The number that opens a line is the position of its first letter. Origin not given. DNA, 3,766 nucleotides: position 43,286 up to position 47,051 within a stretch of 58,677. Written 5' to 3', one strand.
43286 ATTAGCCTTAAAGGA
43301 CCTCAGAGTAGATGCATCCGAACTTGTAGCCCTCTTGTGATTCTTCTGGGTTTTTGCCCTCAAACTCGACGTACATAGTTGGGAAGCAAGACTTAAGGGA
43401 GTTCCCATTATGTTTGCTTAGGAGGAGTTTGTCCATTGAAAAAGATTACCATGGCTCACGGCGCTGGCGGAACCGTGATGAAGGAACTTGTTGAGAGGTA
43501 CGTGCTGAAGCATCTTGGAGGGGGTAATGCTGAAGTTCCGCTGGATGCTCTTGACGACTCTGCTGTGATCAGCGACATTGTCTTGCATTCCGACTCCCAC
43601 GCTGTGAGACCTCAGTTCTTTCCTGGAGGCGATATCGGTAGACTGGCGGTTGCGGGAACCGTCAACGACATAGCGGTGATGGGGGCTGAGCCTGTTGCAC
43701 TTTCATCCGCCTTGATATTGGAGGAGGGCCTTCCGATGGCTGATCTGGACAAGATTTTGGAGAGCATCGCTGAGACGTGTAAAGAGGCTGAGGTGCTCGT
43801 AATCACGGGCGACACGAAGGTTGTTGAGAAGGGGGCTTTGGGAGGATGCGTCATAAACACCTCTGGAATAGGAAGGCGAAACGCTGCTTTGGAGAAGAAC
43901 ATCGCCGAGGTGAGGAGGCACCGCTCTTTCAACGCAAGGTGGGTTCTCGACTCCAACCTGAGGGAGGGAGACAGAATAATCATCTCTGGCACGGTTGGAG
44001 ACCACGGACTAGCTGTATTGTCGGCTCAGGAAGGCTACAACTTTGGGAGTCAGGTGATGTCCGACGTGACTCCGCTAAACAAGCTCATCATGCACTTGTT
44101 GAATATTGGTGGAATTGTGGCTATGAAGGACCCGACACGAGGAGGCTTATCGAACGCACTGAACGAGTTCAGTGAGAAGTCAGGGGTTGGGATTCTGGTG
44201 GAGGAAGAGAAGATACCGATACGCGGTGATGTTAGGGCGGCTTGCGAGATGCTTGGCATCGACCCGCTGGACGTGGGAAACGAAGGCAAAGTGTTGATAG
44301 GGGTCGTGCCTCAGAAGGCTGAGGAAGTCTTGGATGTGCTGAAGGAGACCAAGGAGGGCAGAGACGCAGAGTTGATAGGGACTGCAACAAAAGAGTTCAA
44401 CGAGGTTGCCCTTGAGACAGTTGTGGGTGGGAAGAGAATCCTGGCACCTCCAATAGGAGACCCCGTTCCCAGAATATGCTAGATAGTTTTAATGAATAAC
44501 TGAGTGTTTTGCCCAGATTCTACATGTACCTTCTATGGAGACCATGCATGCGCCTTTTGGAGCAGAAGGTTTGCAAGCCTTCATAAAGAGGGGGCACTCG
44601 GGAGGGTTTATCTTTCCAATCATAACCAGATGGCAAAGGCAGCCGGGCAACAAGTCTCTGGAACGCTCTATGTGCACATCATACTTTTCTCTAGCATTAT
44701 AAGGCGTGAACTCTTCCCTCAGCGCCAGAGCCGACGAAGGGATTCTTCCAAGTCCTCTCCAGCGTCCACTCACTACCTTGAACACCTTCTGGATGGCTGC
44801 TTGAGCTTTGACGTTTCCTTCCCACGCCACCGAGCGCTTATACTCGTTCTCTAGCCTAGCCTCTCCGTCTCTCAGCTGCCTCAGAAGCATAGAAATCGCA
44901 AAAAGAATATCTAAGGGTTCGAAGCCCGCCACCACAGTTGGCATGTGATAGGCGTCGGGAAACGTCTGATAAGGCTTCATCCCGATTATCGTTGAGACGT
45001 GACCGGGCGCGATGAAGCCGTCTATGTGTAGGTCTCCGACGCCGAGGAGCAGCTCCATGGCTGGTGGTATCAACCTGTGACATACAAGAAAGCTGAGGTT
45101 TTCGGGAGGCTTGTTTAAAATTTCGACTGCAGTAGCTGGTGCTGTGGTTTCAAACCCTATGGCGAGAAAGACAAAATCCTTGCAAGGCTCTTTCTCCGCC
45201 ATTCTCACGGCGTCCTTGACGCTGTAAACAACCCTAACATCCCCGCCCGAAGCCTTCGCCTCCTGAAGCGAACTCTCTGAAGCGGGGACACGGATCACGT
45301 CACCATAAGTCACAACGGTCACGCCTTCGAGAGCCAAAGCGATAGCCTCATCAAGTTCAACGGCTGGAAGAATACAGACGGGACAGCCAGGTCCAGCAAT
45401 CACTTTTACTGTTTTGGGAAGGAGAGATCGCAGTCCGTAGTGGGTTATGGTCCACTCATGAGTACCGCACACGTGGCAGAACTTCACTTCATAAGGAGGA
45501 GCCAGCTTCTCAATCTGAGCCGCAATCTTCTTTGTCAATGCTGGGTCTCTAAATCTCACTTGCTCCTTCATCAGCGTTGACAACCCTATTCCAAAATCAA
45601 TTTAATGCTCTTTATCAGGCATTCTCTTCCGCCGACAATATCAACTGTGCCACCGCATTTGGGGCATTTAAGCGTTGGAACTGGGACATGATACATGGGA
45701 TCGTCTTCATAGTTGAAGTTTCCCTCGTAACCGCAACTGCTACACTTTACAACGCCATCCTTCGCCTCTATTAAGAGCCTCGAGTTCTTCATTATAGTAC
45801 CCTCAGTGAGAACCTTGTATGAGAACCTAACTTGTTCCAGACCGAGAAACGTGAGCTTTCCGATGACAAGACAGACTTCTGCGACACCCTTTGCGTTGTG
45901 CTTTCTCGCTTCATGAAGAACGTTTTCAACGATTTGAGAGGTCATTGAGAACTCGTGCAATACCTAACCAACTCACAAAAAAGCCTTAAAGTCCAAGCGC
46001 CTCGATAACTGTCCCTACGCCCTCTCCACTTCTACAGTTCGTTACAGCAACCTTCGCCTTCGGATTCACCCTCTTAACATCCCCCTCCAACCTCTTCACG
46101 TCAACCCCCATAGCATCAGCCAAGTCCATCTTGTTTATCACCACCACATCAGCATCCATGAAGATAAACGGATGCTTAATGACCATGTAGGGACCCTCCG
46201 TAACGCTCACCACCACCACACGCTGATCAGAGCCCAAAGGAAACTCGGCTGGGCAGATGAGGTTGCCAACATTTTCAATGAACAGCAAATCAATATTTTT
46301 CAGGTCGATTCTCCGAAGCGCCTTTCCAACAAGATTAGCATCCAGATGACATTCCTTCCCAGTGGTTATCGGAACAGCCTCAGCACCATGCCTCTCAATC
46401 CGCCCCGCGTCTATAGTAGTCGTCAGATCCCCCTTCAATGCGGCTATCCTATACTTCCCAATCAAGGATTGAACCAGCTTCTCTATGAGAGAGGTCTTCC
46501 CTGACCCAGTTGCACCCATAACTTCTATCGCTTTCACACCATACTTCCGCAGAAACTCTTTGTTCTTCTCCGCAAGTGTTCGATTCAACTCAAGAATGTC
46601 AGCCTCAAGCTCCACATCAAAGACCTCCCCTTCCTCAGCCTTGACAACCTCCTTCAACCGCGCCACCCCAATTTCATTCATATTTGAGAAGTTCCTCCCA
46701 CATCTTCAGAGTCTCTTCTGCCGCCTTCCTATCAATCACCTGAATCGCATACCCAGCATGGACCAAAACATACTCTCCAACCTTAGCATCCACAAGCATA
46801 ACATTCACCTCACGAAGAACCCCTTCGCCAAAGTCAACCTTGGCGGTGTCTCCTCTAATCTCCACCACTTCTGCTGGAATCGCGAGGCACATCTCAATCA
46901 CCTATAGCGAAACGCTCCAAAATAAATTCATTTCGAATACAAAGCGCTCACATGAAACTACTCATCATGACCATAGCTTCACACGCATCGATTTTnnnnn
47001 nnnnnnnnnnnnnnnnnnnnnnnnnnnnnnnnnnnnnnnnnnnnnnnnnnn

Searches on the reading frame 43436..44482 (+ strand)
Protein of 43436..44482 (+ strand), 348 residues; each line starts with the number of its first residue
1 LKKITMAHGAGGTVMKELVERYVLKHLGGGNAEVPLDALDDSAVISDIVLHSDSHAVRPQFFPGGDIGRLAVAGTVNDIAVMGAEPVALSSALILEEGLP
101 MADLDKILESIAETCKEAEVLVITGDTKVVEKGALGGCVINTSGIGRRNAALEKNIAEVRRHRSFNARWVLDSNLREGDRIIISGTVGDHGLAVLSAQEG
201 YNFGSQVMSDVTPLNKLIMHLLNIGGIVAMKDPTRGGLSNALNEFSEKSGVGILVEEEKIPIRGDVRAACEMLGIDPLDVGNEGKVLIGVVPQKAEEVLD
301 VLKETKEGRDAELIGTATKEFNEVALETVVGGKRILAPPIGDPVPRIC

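Call 3: search_protein_families(library=pfam, proteins=[window:43436-44482:+])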
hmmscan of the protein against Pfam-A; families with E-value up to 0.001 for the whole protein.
window:43436-44482:+ (348 aa): 2 families
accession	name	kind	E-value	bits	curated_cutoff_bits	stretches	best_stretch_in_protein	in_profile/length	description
PF02769.27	AIRS_C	-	7.9e-26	91.5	23.1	1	176-322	1-150/156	AIR synthase related protein, C-terminal domain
PF00586.29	AIRS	-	2.1e-23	83.3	24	1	40-147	2-111/112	AIR synthase related protein, N-terminal domain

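Call 4: search_protein_families(library=ncbifam, proteins=[window:43436-44482:+])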
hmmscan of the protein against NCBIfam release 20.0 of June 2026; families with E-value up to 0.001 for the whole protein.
window:43436-44482:+ (348 aa): 13 families
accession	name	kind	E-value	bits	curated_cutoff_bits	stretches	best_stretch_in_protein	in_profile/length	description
TIGR02124.1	hypE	equivalog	2.8e-111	371.7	251.6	1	3-348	1-332/332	hydrogenase expression/formation protein HypE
TIGR01379.1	thiL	equivalog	9.9e-22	77.3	184.15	1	24-320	20-296/320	thiamine-phosphate kinase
NF004353.0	PRK05731.2-2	equivalog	1.1e-19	70.7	301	1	40-294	29-263/311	thiamine-phosphate kinase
NF004351.0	PRK05731.1-4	equivalog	2e-17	63.3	324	1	26-292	34-282/321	thiamine-phosphate kinase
TIGR00476.1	selD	equivalog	1e-11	44.7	125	1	33-140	39-150/311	selenide, water dikinase SelD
TIGR01736.1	FGAM_synth_II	equivalog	1.6e-08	33.4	525.75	1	216-320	236-333/718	phosphoribosylformylglycinamidine synthase subunit PurL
NF002290.1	PRK01213.1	equivalog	6.4e-08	31.2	648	1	218-320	237-332/723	phosphoribosylformylglycinamidine synthase subunit PurL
NF010705.0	PRK14105.1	equivalog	2e-07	30.2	291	1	68-157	78-165/345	selenide, water dikinase SelD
NF002098.0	PRK00943.1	equivalog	2.2e-06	26.8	299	0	66-127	79-141/347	selenide, water dikinase SelD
TIGR00878.1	purM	equivalog_domain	1.9e-05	24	236.35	1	67-128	77-137/332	phosphoribosylformylglycinamidine cyclo-ligase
NF004350.0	PRK05731.1-1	equivalog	2.9e-05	23.1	441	0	65-135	62-128/325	thiamine-phosphate kinase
NF004354.0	PRK05731.2-3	equivalog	3e-05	23.5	204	1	39-130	17-112/273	thiamine-phosphate kinase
NF010690.0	PRK14090.1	equivalog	5.8e-05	21.6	1047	1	16-304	37-301/601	phosphoribosylformylglycinamidine synthase subunit PurL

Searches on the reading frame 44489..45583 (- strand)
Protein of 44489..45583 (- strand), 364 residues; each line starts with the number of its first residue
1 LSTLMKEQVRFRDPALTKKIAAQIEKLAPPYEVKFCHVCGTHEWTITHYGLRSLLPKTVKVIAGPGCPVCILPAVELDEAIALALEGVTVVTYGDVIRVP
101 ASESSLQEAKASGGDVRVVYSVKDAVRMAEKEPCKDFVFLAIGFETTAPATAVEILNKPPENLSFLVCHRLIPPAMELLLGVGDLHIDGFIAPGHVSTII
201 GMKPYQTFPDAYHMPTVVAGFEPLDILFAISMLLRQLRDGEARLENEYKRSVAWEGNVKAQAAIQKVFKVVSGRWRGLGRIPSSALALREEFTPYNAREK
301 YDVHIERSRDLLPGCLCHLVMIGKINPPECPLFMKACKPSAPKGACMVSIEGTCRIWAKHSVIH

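Call 3: search_protein_families(library=pfam, proteins=[window:44489-45583:-])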
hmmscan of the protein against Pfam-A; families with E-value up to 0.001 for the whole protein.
window:44489-45583:- (364 aa): 1 family
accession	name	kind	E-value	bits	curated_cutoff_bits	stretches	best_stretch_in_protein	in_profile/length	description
PF01924.21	HypD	-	1.4e-138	462.3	25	1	17-360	3-350/351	Hydrogenase formation hypA family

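Call 4: search_protein_families(library=ncbifam, proteins=[window:44489-45583:-])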
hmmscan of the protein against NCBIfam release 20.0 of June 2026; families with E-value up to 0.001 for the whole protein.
window:44489-45583:- (364 aa): 1 family
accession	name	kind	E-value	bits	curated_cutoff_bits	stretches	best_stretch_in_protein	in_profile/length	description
TIGR00075.1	hypD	equivalog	8.3e-136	452.7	192.8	1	15-361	14-367/372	hydrogenase formation protein HypD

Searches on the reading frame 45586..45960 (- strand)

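Call 39: search_protein_families(library=pfam, proteins=[window:45586-45960:-])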
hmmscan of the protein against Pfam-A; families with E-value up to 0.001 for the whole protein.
window:45586-45960:- (124 aa): 1 family
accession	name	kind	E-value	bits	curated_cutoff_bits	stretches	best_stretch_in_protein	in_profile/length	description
PF01155.25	HypA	-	2.1e-26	92.6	28.9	1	1-120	1-111/112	Hydrogenase/urease nickel incorporation, metallochaperone, hypA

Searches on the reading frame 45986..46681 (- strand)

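Call 3: search_protein_families(library=pfam, proteins=[window:45986-46681:-])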
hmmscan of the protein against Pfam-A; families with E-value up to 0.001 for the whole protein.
window:45986-46681:- (231 aa): 4 families
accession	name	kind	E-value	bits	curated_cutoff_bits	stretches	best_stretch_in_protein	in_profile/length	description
PF02492.25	cobW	-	4.4e-23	82.2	20.7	1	53-211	4-178/180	CobW/HypB/UreG, nucleotide-binding domain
PF03193.22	RsgA_GTPase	-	1.5e-05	25.4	30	0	23-89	80-149/174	RsgA GTPase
PF03205.20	MobB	-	8e-05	23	26.6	1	52-116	2-73/133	Molybdopterin guanine dinucleotide synthesis protein B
PF00009.33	GTP_EFTU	-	0.00022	21.3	26.5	0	52-98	6-52/188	Elongation factor Tu GTP binding domain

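Call 4: search_protein_families(library=ncbifam, proteins=[window:45986-46681:-])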
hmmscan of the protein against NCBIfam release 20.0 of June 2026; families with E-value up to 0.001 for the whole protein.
window:45986-46681:- (231 aa): 9 families
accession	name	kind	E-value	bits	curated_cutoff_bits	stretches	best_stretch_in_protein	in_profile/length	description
TIGR00073.1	hypB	equivalog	3.2e-78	262.1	121.2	1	23-229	4-210/217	hydrogenase nickel incorporation protein HypB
NF007775.0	PRK10463.1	equivalog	6.4e-52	176.7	385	1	23-226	78-281/290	hydrogenase nickel incorporation protein HypB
TIGR00101.1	ureG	equivalog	3.3e-18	66.2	204.2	1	52-227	4-189/199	urease accessory protein UreG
NF011059.0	PRK14490.1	equivalog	6e-06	25.6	354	1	52-155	14-124/374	bifunctional molybdenum cofactor guanylyltransferase MobA/molybdopterin-guanine dinucleotide biosynthesis adaptor protein MobB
NF041053.1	CobW_rel_Se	equivalog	3.1e-05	23.7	180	0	50-138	2-93/195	CobW-related selenoprotein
NF011063.0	PRK14494.1-2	equivalog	4.1e-05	23.4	258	1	50-113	2-69/227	putative molybdopterin-guanine dinucleotide biosynthesis protein MobB/FeS domain-containing protein protein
TIGR00176.1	mobB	equivalog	7.5e-05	22.8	76.2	1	52-114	2-71/155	molybdopterin-guanine dinucleotide biosynthesis protein B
NF011056.0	PRK14489.1-1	equivalog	0.0003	20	379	1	50-107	202-268/363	bifunctional molybdenum cofactor guanylyltransferase MobA/molybdopterin-guanine dinucleotide biosynthesis adaptor protein MobB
TIGR00231.1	small_GTP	domain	0.00052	19.8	42.5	0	51-90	5-41/164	GTP-binding protein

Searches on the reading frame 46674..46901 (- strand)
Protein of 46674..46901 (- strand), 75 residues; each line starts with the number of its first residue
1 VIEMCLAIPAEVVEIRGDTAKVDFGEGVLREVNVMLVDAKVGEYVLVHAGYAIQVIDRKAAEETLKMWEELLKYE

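Call 39: search_protein_families(library=pfam, proteins=[window:46674-46901:-])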
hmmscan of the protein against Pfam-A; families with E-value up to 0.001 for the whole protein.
window:46674-46901:- (75 aa): 1 family
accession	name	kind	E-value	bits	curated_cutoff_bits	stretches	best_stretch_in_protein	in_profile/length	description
PF01455.23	HupF_HypC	-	8.6e-28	96.7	28.5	1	4-68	1-65/65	HupF/HypC family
